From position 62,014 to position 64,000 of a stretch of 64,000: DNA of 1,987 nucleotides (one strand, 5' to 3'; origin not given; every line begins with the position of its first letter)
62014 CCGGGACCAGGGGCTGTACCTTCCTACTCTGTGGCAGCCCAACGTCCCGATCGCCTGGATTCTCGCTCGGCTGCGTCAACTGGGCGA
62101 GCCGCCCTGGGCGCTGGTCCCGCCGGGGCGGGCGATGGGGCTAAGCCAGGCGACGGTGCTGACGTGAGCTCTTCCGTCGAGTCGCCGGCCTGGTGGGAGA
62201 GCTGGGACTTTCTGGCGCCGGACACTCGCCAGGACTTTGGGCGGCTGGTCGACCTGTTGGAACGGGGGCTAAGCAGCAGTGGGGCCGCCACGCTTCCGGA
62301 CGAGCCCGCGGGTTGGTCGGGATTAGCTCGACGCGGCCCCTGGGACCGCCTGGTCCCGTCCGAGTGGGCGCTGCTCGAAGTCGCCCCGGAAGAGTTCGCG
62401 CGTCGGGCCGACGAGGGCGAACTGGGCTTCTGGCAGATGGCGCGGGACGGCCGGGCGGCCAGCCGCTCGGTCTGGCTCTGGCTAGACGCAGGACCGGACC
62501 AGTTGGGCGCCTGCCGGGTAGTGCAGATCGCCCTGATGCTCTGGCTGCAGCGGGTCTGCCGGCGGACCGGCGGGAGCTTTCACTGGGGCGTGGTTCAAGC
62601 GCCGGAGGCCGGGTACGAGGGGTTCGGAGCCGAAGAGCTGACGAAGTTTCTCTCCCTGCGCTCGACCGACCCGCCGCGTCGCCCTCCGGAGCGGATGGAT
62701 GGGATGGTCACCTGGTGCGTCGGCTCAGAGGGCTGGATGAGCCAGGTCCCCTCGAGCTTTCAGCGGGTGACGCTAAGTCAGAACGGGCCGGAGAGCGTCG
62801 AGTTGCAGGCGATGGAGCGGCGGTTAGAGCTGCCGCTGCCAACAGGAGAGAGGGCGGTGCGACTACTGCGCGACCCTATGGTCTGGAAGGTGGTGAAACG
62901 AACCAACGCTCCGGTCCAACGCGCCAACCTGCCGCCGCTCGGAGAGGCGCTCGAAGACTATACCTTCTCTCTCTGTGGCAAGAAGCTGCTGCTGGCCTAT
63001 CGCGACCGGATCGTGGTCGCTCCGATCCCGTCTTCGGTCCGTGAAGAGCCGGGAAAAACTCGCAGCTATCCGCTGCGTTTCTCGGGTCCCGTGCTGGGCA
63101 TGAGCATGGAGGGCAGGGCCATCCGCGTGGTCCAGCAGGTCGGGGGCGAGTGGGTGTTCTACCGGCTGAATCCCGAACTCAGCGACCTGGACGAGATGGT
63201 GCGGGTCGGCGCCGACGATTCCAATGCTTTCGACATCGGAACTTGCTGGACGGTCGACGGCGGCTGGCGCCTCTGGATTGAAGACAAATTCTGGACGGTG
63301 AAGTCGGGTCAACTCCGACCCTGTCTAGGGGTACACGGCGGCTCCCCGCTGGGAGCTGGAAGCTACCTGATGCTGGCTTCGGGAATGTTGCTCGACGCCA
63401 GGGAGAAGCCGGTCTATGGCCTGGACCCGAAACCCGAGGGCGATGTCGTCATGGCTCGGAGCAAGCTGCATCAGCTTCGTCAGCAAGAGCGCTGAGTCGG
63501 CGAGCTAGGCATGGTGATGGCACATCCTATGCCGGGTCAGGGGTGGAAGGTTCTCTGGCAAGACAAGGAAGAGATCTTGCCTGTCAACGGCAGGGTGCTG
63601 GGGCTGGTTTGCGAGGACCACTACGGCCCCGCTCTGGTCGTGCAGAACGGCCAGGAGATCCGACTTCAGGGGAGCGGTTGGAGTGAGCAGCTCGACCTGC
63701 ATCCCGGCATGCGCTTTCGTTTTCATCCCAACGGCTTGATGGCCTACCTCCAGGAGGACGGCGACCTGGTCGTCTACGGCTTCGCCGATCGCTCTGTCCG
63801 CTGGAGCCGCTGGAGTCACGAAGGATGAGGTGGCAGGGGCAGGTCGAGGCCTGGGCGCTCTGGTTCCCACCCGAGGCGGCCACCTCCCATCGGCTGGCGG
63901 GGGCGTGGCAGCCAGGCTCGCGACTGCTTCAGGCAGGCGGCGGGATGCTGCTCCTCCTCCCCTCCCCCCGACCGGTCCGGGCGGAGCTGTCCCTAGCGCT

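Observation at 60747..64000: RavA/MoxR-like AAA+ ATPase followed by four translationally coupled unknown genes, with no recognisable VWA partner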

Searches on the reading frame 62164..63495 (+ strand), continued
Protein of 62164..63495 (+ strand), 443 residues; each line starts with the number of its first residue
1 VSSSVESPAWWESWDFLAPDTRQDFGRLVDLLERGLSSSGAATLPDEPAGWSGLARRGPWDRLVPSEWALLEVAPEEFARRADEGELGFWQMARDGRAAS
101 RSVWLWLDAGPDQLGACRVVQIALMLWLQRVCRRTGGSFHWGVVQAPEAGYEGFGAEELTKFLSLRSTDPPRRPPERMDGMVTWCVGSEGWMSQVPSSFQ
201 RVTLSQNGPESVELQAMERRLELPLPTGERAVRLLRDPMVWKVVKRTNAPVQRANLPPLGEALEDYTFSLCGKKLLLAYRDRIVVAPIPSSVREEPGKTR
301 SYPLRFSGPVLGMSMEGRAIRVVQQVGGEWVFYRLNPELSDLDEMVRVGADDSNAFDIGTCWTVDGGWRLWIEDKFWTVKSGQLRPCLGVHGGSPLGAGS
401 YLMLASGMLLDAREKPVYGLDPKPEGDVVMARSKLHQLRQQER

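Call 50: predict_structure(alignment_id=A2)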
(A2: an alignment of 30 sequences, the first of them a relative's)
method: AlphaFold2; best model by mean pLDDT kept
length: 530 residues; sequences in the alignment: 30
mean_pLDDT: 83.6   pTM: 0.60
mean pLDDT of the five models: 83.6, 82.9, 81.5, 80.9, 80.5
residues with pLDDT >= 90: 241; 70-90: 222; 50-70: 40; < 50: 27
segments of 3 or more residues with pLDDT < 50: 1-4, 34-45, 90-95, 238-242
pLDDT, mean of each block of 10 residues (from residue 1): 50 80 84 44 51 66 73 74 62 59 92 93 88 89 90 90 80 83 91 89 89 87 77 66 68 93 94 87 87 92 92 94 78 89 86 91 92 94 90 90 90 91 81 94 90 95 87 92 88 88 93 90 86
secondary structure, 60 per line:
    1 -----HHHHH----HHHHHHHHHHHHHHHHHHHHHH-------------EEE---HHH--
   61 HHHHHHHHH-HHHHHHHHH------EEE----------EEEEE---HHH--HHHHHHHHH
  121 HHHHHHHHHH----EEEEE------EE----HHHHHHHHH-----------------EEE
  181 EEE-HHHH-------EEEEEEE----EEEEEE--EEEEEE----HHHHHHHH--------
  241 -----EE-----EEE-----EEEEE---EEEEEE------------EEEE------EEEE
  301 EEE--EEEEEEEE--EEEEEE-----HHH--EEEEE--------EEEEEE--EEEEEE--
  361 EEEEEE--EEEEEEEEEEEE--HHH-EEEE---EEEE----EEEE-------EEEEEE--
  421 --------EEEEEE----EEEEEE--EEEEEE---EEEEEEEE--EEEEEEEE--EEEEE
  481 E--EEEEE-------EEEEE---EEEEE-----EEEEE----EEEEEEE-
elements in order: H6-10 H15-36 E50-52 H61-69 H71-79 E86-88 E99-103 H112-130 E135-139 H152-160 E178-183 H185-188 E196-202 E207-212 E215-220 H225-232 E253-255 E261-265 E269-274 E287-290 E297-303 E306-313 E316-321 E332-336 E345-350 E353-358 E361-366 E369-380 E387-390 E394-397 E402-405 E413-418 E429-434 E439-444 E447-452 E456-463 E466-473 E476-481 E484-488 E496-500 E504-508 E514-518 E523-529

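Call 68: search_solved_structures(query=A4, max_evalue=1)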
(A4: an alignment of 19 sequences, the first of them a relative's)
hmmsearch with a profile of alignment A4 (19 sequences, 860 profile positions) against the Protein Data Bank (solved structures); distinct sequences matched with E-value up to 1: 37.
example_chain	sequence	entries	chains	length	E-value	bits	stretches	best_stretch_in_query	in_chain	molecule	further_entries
2fse_A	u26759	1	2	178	0.051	15.1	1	681-760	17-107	H-2 class II histocompatibility antigen, E-K alpha chain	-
5fvm_C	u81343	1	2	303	0.11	14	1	763-858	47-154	TARGET OF RAPAMYCIN COMPLEX SUBUNIT LST8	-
4y6w_A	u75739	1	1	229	0.12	13.8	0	395-455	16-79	NaB(AB)3ACb - light chain TPR-like repeats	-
4grl_A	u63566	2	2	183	0.17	13.4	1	689-759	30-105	MHC class II HLA-DQ-alpha chain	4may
3pl6_A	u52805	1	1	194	0.19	13.2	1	689-759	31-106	MHC class II HLA-DQ-alpha chain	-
1uvq_A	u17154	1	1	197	0.2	13.1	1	689-759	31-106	HLA CLASS II HISTOCOMPATIBILITY ANTIGEN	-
7kei_A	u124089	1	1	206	0.22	13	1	689-759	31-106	MHC class II HLA-DQ-alpha chain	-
6dig_A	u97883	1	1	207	0.22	13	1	689-759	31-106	MHC class II HLA-DQ-alpha chain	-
9ruh_A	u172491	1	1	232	0.29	12.6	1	689-759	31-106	HLA class II histocompatibility antigen DQ alpha chain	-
7nze_AAA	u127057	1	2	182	0.62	11.5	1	681-758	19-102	HLA class II histocompatibility antigen, DR alpha chain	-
1a6a_A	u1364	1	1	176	0.78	11.2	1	681-759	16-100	HLA class II histocompatibility antigen, DR alpha chain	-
9yz3_A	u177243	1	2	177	0.79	11.2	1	681-759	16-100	HLA class II histocompatibility antigen, DR alpha chain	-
1klg_A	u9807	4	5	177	0.8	11.2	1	681-759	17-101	HLA CLASS II HISTOCOMPATIBILITY ANTIGEN, DR ALPHA CHAIN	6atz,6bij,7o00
4h1l_A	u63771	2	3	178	0.81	11.1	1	681-758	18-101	HLA class II histocompatibility antigen, DR alpha chain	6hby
1klu_A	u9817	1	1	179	0.82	11.1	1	681-758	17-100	HLA CLASS II HISTOCOMPATIBILITY ANTIGEN, DR ALPHA CHAIN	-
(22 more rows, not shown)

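Call 73: fold_search(model_id=the predicted structure, library=pdb)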
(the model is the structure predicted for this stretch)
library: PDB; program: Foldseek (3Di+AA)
matches with E <= 10: 1207; with E <= 0.001: 17
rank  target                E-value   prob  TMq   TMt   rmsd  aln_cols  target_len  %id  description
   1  9duo_B                1.0e-04  1.00  0.23  0.27  16.2       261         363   10  Human PELP1-WDR18 complex (released 2025-04-30)
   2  6zqd_UA               1.9e-04  1.00  0.19  0.12  19.5       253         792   10  Cryo-EM structure of the 90S pre-ribosome from Saccharomyces cerevisiae, state Post-A1 (released 2020-09-23)
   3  8c7g_A                3.0e-04  0.93  0.15  0.12  18.2       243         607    9  Drosophila melanogaster Rab7 GEF complex Mon1-Ccz1-Bulli (released 2023-05-17)
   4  4uuy_B                4.2e-04  1.00  0.20  0.26   6.9       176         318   12  Structural Identification of the Vps18 beta-propeller reveals a critical role in the HOPS complex stability and functi (released 2014-10-29)
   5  4uuy_A                5.0e-04  0.99  0.21  0.27  15.6       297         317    8  Structural Identification of the Vps18 beta-propeller reveals a critical role in the HOPS complex stability and functi (released 2014-10-29)
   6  5hy7_A                5.6e-04  0.99  0.20  0.09  14.8       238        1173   13  SF3B10-SF3B130 from Chaetomium thermophilum (released 2016-10-26)
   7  5lj5_v                5.6e-04  0.95  0.18  0.19  16.6       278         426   10  Overall structure of the yeast spliceosome immediately after branching. (released 2016-08-31)
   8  9ayr_A                6.3e-04  1.00  0.22  0.12   7.5       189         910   11  Structure of a Ric1-Rgp1-Rab6 activation intermediate (released 2024-12-11)
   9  7uwf_A                7.0e-04  0.99  0.22  0.25  16.8       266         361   11  Human Rix1 sub-complex scaffold (released 2022-11-02)
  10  9duo_A                7.8e-04  0.99  0.22  0.26  16.5       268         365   11  Human PELP1-WDR18 complex (released 2025-04-30)
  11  6rtd_A                8.8e-04  0.99  0.19  0.18  15.9       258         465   14  Dihydro-heme d1 dehydrogenase NirN in complex with DHE (released 2019-06-19)
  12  9sob_4                9.3e-04  0.99  0.17  0.17  16.9       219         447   10  Structural Model of the Nuclear Pore Complex in Arabidopsis thaliana (released 2025-11-05)
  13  9bbi                  9.8e-04  0.99  0.22  0.10  15.8       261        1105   11  Co-crystal structure of human DDB1 bound to fragment UB028669 (released 2024-06-12)
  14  7mqa_LT               9.8e-04  0.99  0.22  0.13  15.0       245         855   11  Cryo-EM structure of the human SSU processome, state post-A1 (released 2021-09-22)
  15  7mq8_LS               9.8e-04  0.99  0.22  0.21  15.8       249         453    9  Cryo-EM structure of the human SSU processome, state pre-A1 (released 2021-09-22)
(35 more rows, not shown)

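Call 79: search_protein_families(library=ncbifam, proteins=[window:62164-63492:+, L001:11662-14049:+], max_evalue=0.01)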
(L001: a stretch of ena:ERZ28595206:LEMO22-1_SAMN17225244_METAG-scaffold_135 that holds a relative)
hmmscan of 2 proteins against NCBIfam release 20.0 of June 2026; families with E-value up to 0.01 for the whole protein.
window:62164-63492:+ (443 aa): 0 families

L001:11662-14049:+ (796 aa): 0 families

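Call 80: search_protein_representatives(alignment_id=A1)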
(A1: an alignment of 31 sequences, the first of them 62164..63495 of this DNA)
Query: 31 sequences, 536 profile positions. Proteins with E-value up to 0.001 (for the whole library): 1760; up to 1e-10: 1301; up to 1e-30: 1041. The best 150 are listed.
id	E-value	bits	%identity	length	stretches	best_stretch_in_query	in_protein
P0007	8.5e-224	760.5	-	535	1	5-536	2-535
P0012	6.3e-208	708.1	-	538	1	1-535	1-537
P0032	3.3e-190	649.6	-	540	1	2-534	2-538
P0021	2.5e-180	617.0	-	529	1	1-535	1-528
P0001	1.2e-171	588.4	-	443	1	8-432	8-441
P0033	4.9e-149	513.7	-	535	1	5-532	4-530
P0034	1.6e-140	485.7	-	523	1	8-534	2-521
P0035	7.0e-136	470.3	-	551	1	3-528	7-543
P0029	5.5e-133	460.8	-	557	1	3-534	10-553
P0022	7.7e-131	453.7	-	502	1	4-534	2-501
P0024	5.3e-128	444.3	-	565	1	3-534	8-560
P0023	5.9e-124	431.0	-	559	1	1-533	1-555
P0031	9.1e-123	427.1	-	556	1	3-535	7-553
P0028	8.6e-122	423.8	-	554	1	2-534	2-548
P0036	8.5e-111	387.5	-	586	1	3-535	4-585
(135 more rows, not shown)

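Call 81: search_protein_families(library=pfam, alignment_id=A2, max_evalue=10)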
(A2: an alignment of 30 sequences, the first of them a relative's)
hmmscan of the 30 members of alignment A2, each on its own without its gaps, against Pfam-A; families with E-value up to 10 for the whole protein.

A. member 1, P0003 (530 aa): 0 families

B. families by the number of members that match (of 30 scanned): 5 families
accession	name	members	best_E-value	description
PF10647.15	Gmad1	1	0.00013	Lipoprotein LpqB beta-propeller domain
PF23749.1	DUF7165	1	0.15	Domain of unknown function (DUF7165)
PF00400.38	WD40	1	0.17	WD domain, G-beta repeat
PF05592.18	Bac_rhamnosid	1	0.23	Bacterial alpha-L-rhamnosidase concanavalin-like domain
PF23716.1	DUF7158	1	2.6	Family of unknown function (DUF7158)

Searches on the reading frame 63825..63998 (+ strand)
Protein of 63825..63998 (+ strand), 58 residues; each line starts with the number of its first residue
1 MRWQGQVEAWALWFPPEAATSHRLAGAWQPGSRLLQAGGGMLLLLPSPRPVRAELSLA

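Call 7: search_protein_families(library=pfam, proteins=[window:63825-63998:+], max_evalue=0.1)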
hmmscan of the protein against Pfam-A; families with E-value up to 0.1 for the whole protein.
window:63825-63998:+ (58 aa): 1 family
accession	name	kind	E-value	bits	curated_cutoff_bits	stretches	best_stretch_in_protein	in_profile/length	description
PF19922.4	bpX6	-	5.2e-07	30.1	27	1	3-53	6-60/170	MoxR-vWA-beta-propeller ternary system domain bpX6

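Call 8: search_protein_families(library=padloc, proteins=[window:63825-63998:+], max_evalue=0.1)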
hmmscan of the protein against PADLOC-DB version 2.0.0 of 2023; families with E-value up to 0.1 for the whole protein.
window:63825-63998:+ (58 aa): 0 families
